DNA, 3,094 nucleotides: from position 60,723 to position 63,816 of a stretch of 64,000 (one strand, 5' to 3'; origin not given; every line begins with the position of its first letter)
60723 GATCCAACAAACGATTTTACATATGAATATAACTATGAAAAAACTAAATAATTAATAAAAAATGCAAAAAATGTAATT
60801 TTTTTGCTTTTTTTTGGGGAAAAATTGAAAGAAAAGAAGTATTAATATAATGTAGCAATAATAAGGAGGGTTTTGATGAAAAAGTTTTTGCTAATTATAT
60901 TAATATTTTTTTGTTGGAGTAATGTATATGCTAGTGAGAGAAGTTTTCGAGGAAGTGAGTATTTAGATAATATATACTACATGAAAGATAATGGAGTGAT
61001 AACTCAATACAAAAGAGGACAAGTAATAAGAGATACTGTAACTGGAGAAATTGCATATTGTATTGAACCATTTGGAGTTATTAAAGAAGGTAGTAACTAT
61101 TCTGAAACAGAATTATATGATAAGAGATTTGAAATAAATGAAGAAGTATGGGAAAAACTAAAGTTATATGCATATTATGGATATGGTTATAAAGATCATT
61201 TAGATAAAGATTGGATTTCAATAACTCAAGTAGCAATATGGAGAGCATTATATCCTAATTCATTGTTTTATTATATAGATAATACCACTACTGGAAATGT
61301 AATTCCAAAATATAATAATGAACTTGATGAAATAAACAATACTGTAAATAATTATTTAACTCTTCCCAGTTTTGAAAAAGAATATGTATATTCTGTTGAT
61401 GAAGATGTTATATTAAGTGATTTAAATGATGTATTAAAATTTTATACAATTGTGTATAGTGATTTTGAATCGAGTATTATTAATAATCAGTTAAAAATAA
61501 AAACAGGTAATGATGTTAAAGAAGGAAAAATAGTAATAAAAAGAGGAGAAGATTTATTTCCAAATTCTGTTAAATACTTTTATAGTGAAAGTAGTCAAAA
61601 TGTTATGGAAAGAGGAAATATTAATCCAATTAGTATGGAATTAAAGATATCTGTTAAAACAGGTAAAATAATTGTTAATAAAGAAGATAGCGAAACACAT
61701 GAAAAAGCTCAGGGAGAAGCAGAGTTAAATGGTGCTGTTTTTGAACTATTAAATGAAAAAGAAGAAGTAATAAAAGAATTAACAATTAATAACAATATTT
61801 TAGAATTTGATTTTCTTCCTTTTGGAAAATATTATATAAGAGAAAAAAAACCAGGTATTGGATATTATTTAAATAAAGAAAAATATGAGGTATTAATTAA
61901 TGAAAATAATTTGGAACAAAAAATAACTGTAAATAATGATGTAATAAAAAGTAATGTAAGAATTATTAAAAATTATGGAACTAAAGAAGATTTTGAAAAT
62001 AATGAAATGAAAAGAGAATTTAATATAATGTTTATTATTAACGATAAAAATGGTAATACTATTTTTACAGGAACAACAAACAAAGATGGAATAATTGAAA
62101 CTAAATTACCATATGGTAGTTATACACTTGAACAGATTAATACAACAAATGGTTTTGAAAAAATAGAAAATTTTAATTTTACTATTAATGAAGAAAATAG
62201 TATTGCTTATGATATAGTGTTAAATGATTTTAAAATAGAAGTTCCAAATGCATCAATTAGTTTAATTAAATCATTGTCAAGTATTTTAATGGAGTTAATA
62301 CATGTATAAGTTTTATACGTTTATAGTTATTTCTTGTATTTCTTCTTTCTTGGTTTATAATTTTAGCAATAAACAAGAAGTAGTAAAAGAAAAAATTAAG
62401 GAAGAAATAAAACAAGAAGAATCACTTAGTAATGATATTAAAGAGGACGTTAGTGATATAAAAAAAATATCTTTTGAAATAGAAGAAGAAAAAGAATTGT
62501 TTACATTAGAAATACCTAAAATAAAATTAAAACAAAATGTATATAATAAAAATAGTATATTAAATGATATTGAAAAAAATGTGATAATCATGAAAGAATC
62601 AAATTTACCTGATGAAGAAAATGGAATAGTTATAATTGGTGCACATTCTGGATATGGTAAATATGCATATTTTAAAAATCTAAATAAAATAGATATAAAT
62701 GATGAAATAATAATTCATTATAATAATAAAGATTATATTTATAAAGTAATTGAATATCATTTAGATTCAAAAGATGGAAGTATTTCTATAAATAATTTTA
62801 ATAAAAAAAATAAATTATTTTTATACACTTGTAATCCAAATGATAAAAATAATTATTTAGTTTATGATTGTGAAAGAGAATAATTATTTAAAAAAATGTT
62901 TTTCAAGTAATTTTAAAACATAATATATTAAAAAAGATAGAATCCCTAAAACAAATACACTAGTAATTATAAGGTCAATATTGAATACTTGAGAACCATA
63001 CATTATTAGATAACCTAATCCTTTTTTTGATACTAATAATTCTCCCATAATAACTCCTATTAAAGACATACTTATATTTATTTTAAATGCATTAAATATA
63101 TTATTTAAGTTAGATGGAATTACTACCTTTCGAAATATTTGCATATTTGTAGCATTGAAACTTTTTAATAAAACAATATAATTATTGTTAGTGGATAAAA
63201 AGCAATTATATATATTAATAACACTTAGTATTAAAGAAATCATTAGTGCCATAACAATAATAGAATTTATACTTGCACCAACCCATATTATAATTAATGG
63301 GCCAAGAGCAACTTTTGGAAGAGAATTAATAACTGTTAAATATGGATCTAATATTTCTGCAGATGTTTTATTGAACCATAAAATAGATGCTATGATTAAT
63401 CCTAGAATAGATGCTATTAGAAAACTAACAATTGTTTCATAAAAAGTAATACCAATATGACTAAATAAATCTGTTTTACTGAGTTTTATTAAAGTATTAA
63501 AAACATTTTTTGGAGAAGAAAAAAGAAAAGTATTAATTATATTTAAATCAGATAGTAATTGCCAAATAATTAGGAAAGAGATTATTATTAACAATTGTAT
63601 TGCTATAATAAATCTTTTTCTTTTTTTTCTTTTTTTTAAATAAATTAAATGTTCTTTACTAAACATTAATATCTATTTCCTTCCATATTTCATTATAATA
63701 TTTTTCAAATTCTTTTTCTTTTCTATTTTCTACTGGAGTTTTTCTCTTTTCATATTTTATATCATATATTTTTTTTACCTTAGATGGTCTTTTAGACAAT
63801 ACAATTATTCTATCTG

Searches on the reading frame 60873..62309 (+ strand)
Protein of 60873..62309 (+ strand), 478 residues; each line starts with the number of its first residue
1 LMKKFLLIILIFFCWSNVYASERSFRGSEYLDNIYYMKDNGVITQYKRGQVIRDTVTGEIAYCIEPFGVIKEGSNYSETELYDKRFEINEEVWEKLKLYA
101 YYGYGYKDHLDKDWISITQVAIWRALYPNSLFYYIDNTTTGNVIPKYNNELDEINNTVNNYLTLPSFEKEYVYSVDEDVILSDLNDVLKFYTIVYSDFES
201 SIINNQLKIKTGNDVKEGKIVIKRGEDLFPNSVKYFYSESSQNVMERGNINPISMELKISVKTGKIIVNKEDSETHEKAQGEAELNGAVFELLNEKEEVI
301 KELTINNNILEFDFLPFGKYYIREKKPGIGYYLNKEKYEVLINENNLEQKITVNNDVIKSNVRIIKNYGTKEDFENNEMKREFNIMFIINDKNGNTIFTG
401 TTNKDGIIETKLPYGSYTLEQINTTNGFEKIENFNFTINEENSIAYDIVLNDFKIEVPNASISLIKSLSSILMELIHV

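Call 64: search_protein_families(library=pfam, proteins=[window:60873-62309:+], max_evalue=0.001)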
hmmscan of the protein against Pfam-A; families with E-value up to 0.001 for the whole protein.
window:60873-62309:+ (478 aa): 2 families
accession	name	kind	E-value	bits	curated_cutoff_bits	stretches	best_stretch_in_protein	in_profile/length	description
PF17802.7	SpaA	-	1.9e-20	73.2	23.1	2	265-356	2-90/91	Prealbumin-like fold domain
PF08341.16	TED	-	5.4e-06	27.2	22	1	60-139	1-74/102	Thioester domain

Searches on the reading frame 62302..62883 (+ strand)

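Call 64: search_protein_families(library=pfam, proteins=[window:62302-62883:+], max_evalue=0.001)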
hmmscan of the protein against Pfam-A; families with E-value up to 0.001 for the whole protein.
window:62302-62883:+ (193 aa): 1 family
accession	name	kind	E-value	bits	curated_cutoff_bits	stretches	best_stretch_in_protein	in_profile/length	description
PF04203.18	Sortase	-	7.6e-16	58.4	26.6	1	69-188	1-121/125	Sortase domain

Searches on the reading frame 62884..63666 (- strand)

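Call 64: search_protein_families(library=pfam, proteins=[window:62884-63666:-], max_evalue=0.001)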
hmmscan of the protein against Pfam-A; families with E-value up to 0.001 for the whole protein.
window:62884-63666:- (260 aa): 1 family
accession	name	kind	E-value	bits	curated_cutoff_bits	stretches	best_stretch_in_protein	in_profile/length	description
PF00528.27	BPD_transp_1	-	2.3e-22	80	26.4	1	86-258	2-178/184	Binding-protein-dependent transport system inner membrane component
